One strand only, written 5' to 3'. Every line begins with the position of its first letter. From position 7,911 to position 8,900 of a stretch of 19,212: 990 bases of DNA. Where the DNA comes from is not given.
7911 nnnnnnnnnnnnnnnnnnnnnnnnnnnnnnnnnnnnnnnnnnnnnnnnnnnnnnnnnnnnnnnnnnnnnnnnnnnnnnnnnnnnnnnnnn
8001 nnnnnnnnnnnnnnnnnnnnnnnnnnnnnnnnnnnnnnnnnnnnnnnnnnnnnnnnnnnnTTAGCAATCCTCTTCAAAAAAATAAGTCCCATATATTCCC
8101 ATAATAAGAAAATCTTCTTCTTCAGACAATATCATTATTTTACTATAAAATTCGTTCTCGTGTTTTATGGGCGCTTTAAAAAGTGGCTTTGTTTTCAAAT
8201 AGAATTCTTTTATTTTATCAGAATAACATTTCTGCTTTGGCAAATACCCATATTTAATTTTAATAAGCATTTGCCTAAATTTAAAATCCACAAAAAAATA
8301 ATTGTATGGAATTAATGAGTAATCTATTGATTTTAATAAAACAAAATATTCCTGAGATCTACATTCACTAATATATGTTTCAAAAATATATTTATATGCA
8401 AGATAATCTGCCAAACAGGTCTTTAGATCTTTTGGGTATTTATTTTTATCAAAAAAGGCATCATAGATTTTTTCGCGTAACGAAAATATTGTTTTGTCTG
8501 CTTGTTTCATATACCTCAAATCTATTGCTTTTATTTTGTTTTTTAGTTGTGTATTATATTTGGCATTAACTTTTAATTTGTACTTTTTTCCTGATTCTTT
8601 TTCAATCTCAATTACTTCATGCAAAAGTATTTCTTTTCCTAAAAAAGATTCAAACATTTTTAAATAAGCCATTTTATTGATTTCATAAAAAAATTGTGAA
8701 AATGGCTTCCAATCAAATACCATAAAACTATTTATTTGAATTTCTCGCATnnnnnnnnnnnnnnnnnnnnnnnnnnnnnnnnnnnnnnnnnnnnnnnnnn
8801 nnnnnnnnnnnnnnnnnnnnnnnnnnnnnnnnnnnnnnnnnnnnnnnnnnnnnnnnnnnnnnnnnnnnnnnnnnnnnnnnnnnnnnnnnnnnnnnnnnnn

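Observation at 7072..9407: Four-gene operon linking a Cys/Asp-rich peptide, an orphan phosphohistidine swivel domain, an ORFan and a radical SAM/SPASM enzyme: a candidate undescribed archaeal RiPP pathway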

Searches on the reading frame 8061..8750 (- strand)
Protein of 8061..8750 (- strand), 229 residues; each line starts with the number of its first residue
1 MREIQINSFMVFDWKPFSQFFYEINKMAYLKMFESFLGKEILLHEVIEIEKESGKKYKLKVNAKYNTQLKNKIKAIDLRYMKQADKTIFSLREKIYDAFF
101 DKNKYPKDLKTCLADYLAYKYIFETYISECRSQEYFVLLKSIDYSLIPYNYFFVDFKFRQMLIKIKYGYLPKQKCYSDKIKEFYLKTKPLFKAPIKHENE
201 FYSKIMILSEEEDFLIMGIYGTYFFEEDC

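Call 4: search_protein_families(library=pfam, proteins=[window:8061-8750:-], max_evalue=1)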
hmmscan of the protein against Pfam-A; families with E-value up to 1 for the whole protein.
window:8061-8750:- (229 aa): 1 family
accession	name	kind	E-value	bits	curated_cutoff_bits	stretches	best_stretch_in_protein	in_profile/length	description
PF00358.26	PTS_EIIA_1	-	0.17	12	27.2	1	33-87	60-114/127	phosphoenolpyruvate-dependent sugar phosphotransferase system, EIIA 1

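Call 5: search_protein_families(library=ncbifam, proteins=[window:8061-8750:-], max_evalue=1)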
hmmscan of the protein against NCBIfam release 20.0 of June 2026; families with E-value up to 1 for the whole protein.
window:8061-8750:- (229 aa): 1 family
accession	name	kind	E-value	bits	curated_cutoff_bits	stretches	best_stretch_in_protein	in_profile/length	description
TIGR00830.1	PTBA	subfamily_domain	0.16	12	97.5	1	32-88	57-113/121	glucose PTS transporter subunit IIA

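Call 11: find_homologous_proteins(query=window:8061-8750:-, max_evalue=0.001)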
Query window:8061-8750:-: 86 candidates shared short words with the query, none scored E <= 0.001.

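Call 22: search_protein_representatives(protein=window:8061-8750:-)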
Query: 229 residues. Proteins with E-value up to 0.001 (for the whole library): 4; up to 1e-10: 3; up to 1e-30: 0. The best 4 are listed.
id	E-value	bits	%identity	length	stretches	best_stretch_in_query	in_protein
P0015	1.2e-23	100.4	98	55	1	27-81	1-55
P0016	2.1e-23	99.6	34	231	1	5-228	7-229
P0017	3.4e-15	72.8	31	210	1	3-220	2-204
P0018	4.4e-10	56.1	32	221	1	3-217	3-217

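Call 30: find_homologous_proteins(query=A1, max_evalue=0.01)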
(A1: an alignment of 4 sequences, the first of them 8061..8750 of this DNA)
Query A1 (4 sequences) (229 aa, profile of the alignment): 5 proteins with E <= 0.01 among 2138 candidates.
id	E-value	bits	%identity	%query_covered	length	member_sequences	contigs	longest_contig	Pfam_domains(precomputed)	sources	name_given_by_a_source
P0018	2.0e-79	285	36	55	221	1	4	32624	-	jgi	-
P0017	2.0e-78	281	29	96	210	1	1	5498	-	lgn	-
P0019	2.7e-59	219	31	55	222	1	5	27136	-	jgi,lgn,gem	-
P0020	2.8e-46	176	29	95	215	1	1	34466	-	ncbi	-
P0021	8.1e-36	142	30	96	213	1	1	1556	-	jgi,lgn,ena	-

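Call 32: find_encoding_contigs(protein=P0018, flank=6000, max_places=1)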
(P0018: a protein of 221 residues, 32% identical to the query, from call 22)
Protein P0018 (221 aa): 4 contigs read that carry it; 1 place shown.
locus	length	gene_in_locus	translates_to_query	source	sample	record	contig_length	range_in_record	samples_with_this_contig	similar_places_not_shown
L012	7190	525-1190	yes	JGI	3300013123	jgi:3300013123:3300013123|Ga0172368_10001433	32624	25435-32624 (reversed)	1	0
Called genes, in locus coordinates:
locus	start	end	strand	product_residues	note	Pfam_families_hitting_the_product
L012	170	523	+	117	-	PF00391:PEP-utilizers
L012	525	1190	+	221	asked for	-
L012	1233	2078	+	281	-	-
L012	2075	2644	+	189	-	PF13302:Acetyltransf_3, PF00583:Acetyltransf_1, PF13420:Acetyltransf_4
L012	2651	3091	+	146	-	PF13420:Acetyltransf_4 (weak), PF13673:Acetyltransf_10, PF00583:Acetyltransf_1, PF13508:Acetyltransf_7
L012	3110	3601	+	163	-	PF00293:NUDIX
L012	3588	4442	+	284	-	-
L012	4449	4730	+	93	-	PF00391:PEP-utilizers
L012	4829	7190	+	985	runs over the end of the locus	PF10633:NPCBM_assoc (faint)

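Call 33: find_encoding_contigs(protein=P0020, flank=6000, max_places=1)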
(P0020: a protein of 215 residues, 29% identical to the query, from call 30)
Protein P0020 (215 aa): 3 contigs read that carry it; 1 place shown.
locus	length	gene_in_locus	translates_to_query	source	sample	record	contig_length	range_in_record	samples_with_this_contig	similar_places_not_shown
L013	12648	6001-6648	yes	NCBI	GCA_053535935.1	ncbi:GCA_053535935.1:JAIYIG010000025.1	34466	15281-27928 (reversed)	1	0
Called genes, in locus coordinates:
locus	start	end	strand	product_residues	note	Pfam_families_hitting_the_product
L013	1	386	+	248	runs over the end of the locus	-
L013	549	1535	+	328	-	PF00814:TsaD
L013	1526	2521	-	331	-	PF18899:DUF5655 (faint)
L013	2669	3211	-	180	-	PF00156:Pribosyltran, PF11202:StiP (weak)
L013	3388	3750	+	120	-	-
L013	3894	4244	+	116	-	PF01981:PTH2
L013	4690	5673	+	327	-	PF04055:Radical_SAM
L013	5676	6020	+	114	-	PF00391:PEP-utilizers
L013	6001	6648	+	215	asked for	-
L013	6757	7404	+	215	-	-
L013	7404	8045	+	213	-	-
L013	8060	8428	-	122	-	PF00085:Thioredoxin, PF13098:Thioredoxin_2, PF13728:TraF (weak), PF13905:Thioredoxin_8 (faint)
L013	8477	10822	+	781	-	PF14551:MCM_N, PF17207:MCM_OB, PF00493:MCM, PF01078:Mg_chelatase (weak), PF17855:MCM_lid, PF21100:WHD_MCM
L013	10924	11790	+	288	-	PF06550:SPP, PF01080:Presenilin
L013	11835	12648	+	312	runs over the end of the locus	-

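Call 34: find_encoding_contigs(protein=P0019, flank=6000, max_places=1)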
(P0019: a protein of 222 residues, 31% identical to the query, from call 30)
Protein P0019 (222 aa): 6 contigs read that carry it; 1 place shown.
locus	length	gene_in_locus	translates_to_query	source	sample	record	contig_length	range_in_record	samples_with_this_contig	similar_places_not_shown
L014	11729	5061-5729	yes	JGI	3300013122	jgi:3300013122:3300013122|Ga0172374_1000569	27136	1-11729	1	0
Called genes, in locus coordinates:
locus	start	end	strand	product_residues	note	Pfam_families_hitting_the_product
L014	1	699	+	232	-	?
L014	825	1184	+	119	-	PF02675:AdoMet_dc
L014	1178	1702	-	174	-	PF08617:CGI-121 (weak)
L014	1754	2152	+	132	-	PF01201:Ribosomal_S8e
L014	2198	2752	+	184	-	PF09721:Exosortase_EpsH (weak)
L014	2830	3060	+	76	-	PF26688:RHH_12 (weak)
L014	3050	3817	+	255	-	PF05016:ParE_toxin, PF05973:Gp49 (faint)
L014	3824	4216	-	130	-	-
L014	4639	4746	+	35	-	-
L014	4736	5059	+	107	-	PF00391:PEP-utilizers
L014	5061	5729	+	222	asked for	-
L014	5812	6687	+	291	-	PF04055:Radical_SAM (weak)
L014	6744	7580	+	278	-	-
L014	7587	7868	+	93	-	PF00391:PEP-utilizers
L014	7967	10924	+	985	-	PF10633:NPCBM_assoc (weak)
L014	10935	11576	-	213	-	-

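Call 35: find_encoding_contigs(protein=P0017, flank=6000, max_places=1)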
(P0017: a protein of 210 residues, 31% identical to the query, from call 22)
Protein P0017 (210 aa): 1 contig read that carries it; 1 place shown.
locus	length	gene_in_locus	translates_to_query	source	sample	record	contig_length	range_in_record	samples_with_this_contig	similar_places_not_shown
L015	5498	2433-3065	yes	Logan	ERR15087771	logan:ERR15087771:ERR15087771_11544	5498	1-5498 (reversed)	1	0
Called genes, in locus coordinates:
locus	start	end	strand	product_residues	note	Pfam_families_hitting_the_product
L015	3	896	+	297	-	?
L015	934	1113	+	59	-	-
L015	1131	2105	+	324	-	PF04055:Radical_SAM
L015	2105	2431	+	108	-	PF00391:PEP-utilizers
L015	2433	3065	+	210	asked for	-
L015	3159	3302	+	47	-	-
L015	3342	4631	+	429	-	PF13353:Fer4_12, PF04055:Radical_SAM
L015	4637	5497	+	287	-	?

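Call 41: search_protein_families(library=pfam, proteins=[L014:6744-7580:+, L012:3588-4442:+, L013:6757-7404:+, L013:7404-8045:+, L015:4637-5497:+, L012:1233-2078:+, L014:5812-6687:+, L015:3342-4631:+], max_evalue=1)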
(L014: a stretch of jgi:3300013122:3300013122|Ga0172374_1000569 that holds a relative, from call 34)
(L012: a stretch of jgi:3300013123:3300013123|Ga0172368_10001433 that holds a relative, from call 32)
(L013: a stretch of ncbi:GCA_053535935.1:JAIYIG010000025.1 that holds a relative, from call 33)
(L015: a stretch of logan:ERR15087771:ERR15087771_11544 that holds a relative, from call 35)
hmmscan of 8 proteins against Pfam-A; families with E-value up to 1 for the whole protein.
L014:6744-7580:+ (278 aa): 0 families

L012:3588-4442:+ (284 aa): 1 family
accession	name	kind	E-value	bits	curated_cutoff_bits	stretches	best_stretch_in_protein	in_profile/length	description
PF18117.6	EDS1_EP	-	0.057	13.5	23.1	1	26-69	13-55/211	Enhanced disease susceptibility 1 protein EP domain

L013:6757-7404:+ (215 aa): 1 family
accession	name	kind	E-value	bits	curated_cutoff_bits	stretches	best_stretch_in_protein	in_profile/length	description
PF08522.16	BT_3987-like_N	-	0.019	16.1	25.9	1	118-200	10-97/120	BT_3987-like, N-terminal domain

L013:7404-8045:+ (213 aa): 3 families
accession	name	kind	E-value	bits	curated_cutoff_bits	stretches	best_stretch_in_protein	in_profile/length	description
PF05597.16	Phasin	-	0.088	13.3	28.8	1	69-151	44-123/126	Poly(hydroxyalcanoate) granule associated protein (phasin)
PF22240.1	ISP_coupler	-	0.45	11.3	27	1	79-138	1-59/126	Type ISP restriction-modification enzyme, coupler domain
PF05184.20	SapB_1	-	0.73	10.4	25.2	1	13-37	8-32/38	Saposin-like type B, region 1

L015:4637-5497:+ (287 aa): 1 family
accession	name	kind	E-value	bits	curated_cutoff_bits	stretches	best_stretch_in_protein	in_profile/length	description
PF00334.24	NDK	-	0.81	10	27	1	87-132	23-70/135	Nucleoside diphosphate kinase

L012:1233-2078:+ (281 aa): 0 families

L014:5812-6687:+ (291 aa): 3 families
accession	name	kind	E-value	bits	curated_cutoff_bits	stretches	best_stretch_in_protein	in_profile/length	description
PF04055.27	Radical_SAM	-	1.7e-07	32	29.5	1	1-128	28-161/166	Radical SAM superfamily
PF13353.11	Fer4_12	-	0.032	15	22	1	5-83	40-119/137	4Fe-4S single cluster domain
PF02310.24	B12-binding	-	0.062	13.6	32.1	1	2-40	64-108/121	B12 binding domain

L015:3342-4631:+ (429 aa): 3 families
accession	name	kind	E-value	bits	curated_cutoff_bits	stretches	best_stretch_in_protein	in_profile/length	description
PF04055.27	Radical_SAM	-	2.6e-14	54.1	29.5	1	57-173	2-116/166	Radical SAM superfamily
PF13353.11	Fer4_12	-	1.2e-08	35.8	22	1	60-149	13-96/137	4Fe-4S single cluster domain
PF08970.15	Sda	-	0.051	13.8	22.6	0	145-156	19-30/45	Sporulation inhibitor A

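Call 45: predict_structure(alignment_id=A2)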
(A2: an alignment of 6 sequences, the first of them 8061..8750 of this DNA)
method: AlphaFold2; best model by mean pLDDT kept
length: 229 residues; sequences in the alignment: 6
mean_pLDDT: 80.3   pTM: 0.81
mean pLDDT of the five models: 80.3, 79.7, 70.4, 68.1, 68.1
residues with pLDDT >= 90: 72; 70-90: 103; 50-70: 48; < 50: 6
segments of 3 or more residues with pLDDT < 50: 227-229
pLDDT, mean of each block of 10 residues (from residue 1): 85 72 91 91 77 74 94 92 93 88 75 93 87 66 79 68 56 65 90 87 83 80 59
secondary structure, 60 per line:
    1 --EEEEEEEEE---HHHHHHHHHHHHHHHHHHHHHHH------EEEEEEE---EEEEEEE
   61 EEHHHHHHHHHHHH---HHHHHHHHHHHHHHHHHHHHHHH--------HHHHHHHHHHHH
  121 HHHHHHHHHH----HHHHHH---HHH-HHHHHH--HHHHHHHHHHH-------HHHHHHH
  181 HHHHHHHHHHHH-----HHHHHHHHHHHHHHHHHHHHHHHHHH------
elements in order: E3-11 H15-37 E44-50 E54-62 H63-74 H78-100 H109-130 H135-140 H148-153 H156-166 H174-192 H198-223

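Call 48: fold_search(model_id=the predicted structure, library=pdb)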
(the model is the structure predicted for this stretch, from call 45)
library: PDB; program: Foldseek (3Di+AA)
matches with E <= 10: 238; with E <= 0.001: 0
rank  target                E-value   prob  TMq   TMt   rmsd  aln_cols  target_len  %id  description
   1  2jzx_MODEL_1_A        1.5e+00  0.30  0.16  0.20   7.0        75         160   11  PCBP2 KH1-KH2 domains (released 2008-08-12)
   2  2xcs_D                1.7e+00  0.04  0.15  0.06  28.9       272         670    8  The 2.1A crystal structure of S. aureus Gyrase complex with GSK299423 and DNA (released 2010-08-04)
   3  4m06_B                1.8e+00  0.12  0.15  0.15   6.7        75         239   15  Crystal Structure of Mutant Chlorite Dismutase from Candidatus Nitrospira defluvii W145F in Complex with Cyanide (released 2014-01-15)
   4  5cdp_A                2.0e+00  0.04  0.15  0.08  28.8       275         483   10  2.45A structure of etoposide with S.aureus DNA gyrase and DNA (released 2015-12-16)
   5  4bul_C                2.1e+00  0.04  0.15  0.06  29.2       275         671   10  Novel hydroxyl tricyclics (e.g. GSK966587) as potent inhibitors of bacterial type IIA topoisomerases (released 2013-08-07)
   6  8ron_C                2.2e+00  0.09  0.16  0.09  13.8       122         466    8  Crystal structure of human FAD synthase, isoform 2 (released 2024-04-10)
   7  6fqv_A                2.4e+00  0.04  0.16  0.09  28.3       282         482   10  2.60A BINARY COMPLEX OF S.AUREUS GYRASE with UNCLEAVED DNA (released 2018-04-04)
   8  4m05_B                2.5e+00  0.10  0.15  0.15   6.7        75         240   15  Crystal Structure of Mutant Chlorite Dismutase from Candidatus Nitrospira defluvii R173E (released 2014-01-15)
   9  8ron_B                2.5e+00  0.08  0.16  0.10  17.2       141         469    9  Crystal structure of human FAD synthase, isoform 2 (released 2024-04-10)
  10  4zm1_A                2.5e+00  0.02  0.12  0.12  23.6       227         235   12  Shigella flexneri lipopolysaccharide O-antigen chain-length regulator WzzBSF - wild type (released 2016-03-23)
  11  7y8u_F                2.6e+00  0.08  0.19  0.14  10.6       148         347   13  Crystal structure of AlbEF homolog from Quasibacillus thermotolerans (released 2022-10-12)
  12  5y5x_N                2.6e+00  0.06  0.16  0.07  22.0       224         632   10  V/A-type ATPase/synthase from Thermus thermophilus, rotational state 1 (released 2018-01-17)
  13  4zm5_B                2.6e+00  0.02  0.12  0.11  22.1       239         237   12  Shigella flexneri lipopolysaccharide O-antigen chain-length regulator WzzBSF - A107P mutant (released 2016-03-23)
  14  4zm1_B                2.6e+00  0.02  0.12  0.12  22.2       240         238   12  Shigella flexneri lipopolysaccharide O-antigen chain-length regulator WzzBSF - wild type (released 2016-03-23)
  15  6i05                  2.8e+00  0.28  0.17  0.42   4.8        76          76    9  Crystal structure of RlpA SPOR domain from Pseudomonas aeruginosa (released 2019-11-13)
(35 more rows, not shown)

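Call 50: search_protein_families(library=ncbifam, proteins=[L015:3342-4631:+], max_evalue=1)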
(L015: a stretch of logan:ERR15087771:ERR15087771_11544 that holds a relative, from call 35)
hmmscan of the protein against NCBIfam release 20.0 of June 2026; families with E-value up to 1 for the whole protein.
L015:3342-4631:+ (429 aa): 62 families (the best 25 are shown)
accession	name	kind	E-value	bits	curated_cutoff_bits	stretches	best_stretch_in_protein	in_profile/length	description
NF047865.1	rSAM_PapB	equivalog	6.5e-31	107.8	340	1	54-364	5-325/330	PapB family radical SAM/SPASM ranthipeptide maturase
TIGR03978.1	rSAM_paired_1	equivalog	1.5e-22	80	370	2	15-168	52-200/466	His-Xaa-Ser system radical SAM maturase HxsB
TIGR03942.1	sulfatase_rSAM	equivalog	6.5e-22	78.1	349.45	1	60-376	9-344/363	anaerobic sulfatase maturase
TIGR04064.1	rSAM_nif11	equivalog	1.2e-21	77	518.7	2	44-168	70-196/459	nif11-like peptide radical SAM maturase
TIGR03974.1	rSAM_six_Cys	equivalog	6.9e-21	74.6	425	2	53-168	98-216/451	thioether cross-link-forming SCIFF peptide maturase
TIGR03906.1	quino_hemo_SAM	equivalog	2e-20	72.9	453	2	53-168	95-213/467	quinohemoprotein amine dehydrogenase maturation protein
TIGR04163.1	rSAM_cobopep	equivalog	4.4e-19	68.5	375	1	45-363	57-395/428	peptide-modifying radical SAM enzyme CbpB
TIGR04068.1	rSAM_ocin_clost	equivalog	1e-17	64.2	500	1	47-248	79-274/462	Cys-rich peptide radical SAM maturase CcpM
NF041707.1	rSAM_YhhB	equivalog_domain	1.8e-17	63.3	445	1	55-212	5-166/369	cyclophane-forming radical SAM/SPASM peptide maturase YhhB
NF040492.1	not_ScfB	exception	7.2e-16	58.1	855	1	34-368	77-428/450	ScfB-related radical SAM/SPASM orphan maturase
NF038170.1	lachnocin_rSAM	equivalog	3.1e-15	56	550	1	4-231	27-248/440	lachnocin radical SAM maturase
NF038283.1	viperin_w_prok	equivalog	5.5e-15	55.3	180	1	57-174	7-122/281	viperin family antiviral radical SAM protein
TIGR04280.1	geopep_mat_rSAM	hypoth_equivalog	8.8e-15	54.6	400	2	30-149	62-182/428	geopeptide radical SAM maturase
TIGR04083.1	rSAM_pep_methan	hypoth_equivalog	6.3e-14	51.6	300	1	58-355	6-310/376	TIGR04083 family peptide-modifying radical SAM enzyme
NF041298.1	rSAM_mat_DynA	equivalog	3.1e-13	49.5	450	1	55-372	4-339/356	dynobactin maturation radical SAM/SPASM protein DynA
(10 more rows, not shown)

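Call 52: find_related_loci(query=A2, collection=genome_contigs, flank=5000)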
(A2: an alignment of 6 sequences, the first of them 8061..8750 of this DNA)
Query A2 (229 aa) in genome_contigs; peptide patterns used: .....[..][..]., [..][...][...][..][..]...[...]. (x = any residue, [..] = any of these).
109 stretches matched a pattern, but none encodes a relative of the query by tblastn (E <= 1e-3).

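Call 53: find_related_loci(query=A2, collection=metagenome_contigs, flank=5000)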
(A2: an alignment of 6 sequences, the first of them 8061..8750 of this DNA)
Query A2 (229 aa) in metagenome_contigs; peptide patterns used: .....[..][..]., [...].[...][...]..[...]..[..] (x = any residue, [..] = any of these).
494 stretches matched a pattern; 5 encode a relative of the query (tblastn E <= 1e-3); 5 distinct loci.
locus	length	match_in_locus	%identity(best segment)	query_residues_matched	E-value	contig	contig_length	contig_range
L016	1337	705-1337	98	1-211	3e-144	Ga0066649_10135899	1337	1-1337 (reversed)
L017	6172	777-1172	36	91-216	1e-15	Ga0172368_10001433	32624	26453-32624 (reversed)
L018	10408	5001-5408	31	91-216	5e-13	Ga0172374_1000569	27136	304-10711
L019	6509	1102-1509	31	91-216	4e-13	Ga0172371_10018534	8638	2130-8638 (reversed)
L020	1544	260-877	30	1-220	1e-12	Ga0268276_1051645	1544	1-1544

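Call 91: search_solved_structures(query=A2, max_evalue=10)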
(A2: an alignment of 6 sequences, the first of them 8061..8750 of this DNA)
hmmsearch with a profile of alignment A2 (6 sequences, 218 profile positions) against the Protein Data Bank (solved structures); distinct sequences matched with E-value up to 10: 5.
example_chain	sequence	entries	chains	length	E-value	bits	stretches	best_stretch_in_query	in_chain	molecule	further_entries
7v2s_A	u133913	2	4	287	0.012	18.7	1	105-170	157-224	Methyltranfer_dom domain-containing protein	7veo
8s09_4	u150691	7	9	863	0.32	13.9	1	20-94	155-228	DNA replication licensing factor MCM4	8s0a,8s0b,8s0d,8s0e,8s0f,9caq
22vt_4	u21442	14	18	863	0.32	13.9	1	20-94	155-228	DNA replication licensing factor MCM4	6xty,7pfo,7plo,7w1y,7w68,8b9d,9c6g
8w0e_4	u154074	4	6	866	0.32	13.9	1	20-94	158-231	DNA replication licensing factor MCM4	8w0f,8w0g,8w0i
6xtx_4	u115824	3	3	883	0.33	13.9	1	20-94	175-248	DNA replication licensing factor MCM4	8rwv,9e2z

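Call 104: fold_search(model_id=the predicted structure, library=viral)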
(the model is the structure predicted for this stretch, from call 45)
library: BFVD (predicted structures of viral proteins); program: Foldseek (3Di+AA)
matches with E <= 10: 295; with E <= 0.001: 0
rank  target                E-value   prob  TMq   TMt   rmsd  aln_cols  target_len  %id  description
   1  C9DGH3                2.3e-01  0.23  0.19  0.19  19.7       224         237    9  Uncharacterized protein [Delftia phage PhiW-14]
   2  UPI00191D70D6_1       3.1e-01  0.08  0.14  0.06  20.6       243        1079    9  (no name look-up for this kind of identifier)
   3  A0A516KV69            5.8e-01  0.07  0.12  0.05  26.4       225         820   13  (no name in the UniProt tables at hand)
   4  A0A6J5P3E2            6.8e-01  0.28  0.22  0.28  14.7       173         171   16  Uncharacterized protein [uncultured Caudovirales phage]
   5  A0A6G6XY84            7.8e-01  0.08  0.18  0.15  24.1       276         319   10  Uncharacterized protein [Ochrobactrum phage vB_OspP_OH]
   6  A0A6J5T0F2            1.1e+00  0.47  0.21  0.44   4.7        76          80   13  Uncharacterized protein [uncultured Caudovirales phage]
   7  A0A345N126            1.1e+00  0.44  0.18  0.15   6.5        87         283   11  (no name in the UniProt tables at hand)
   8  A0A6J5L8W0            1.1e+00  0.08  0.18  0.13  28.9       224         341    6  Flagellar basal-body/hook protein, C-terminal domain containing protein [uncultured Caudovirales phage]
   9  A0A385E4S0            1.2e+00  0.25  0.20  0.23   5.7        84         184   17  (no name in the UniProt tables at hand)
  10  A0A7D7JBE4            1.2e+00  0.11  0.17  0.21  10.6       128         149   12  (no name in the UniProt tables at hand)
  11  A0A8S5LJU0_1          1.2e+00  0.06  0.17  0.06  16.9       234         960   15  Chromosome segregation ATPase [Siphoviridae sp. ct3o911]
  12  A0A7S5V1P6            1.3e+00  0.09  0.18  0.26  10.7       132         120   15  (no name in the UniProt tables at hand)
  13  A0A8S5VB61            1.3e+00  0.08  0.18  0.19  18.1       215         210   14  Uncharacterized protein [Siphoviridae sp. ct0vA12]
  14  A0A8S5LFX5            1.3e+00  0.05  0.15  0.15  32.4       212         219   12  Regulatory protein [Siphoviridae sp. ctDo63]
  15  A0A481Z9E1            1.5e+00  0.20  0.18  0.28   6.7        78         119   14  Uncharacterized protein [Pithovirus LCPAC304]
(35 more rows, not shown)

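Call 105: search_protein_families(library=padloc, proteins=[window:8061-8750:-], max_evalue=0.01)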
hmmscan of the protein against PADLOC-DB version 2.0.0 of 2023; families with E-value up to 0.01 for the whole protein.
window:8061-8750:- (229 aa): 0 families
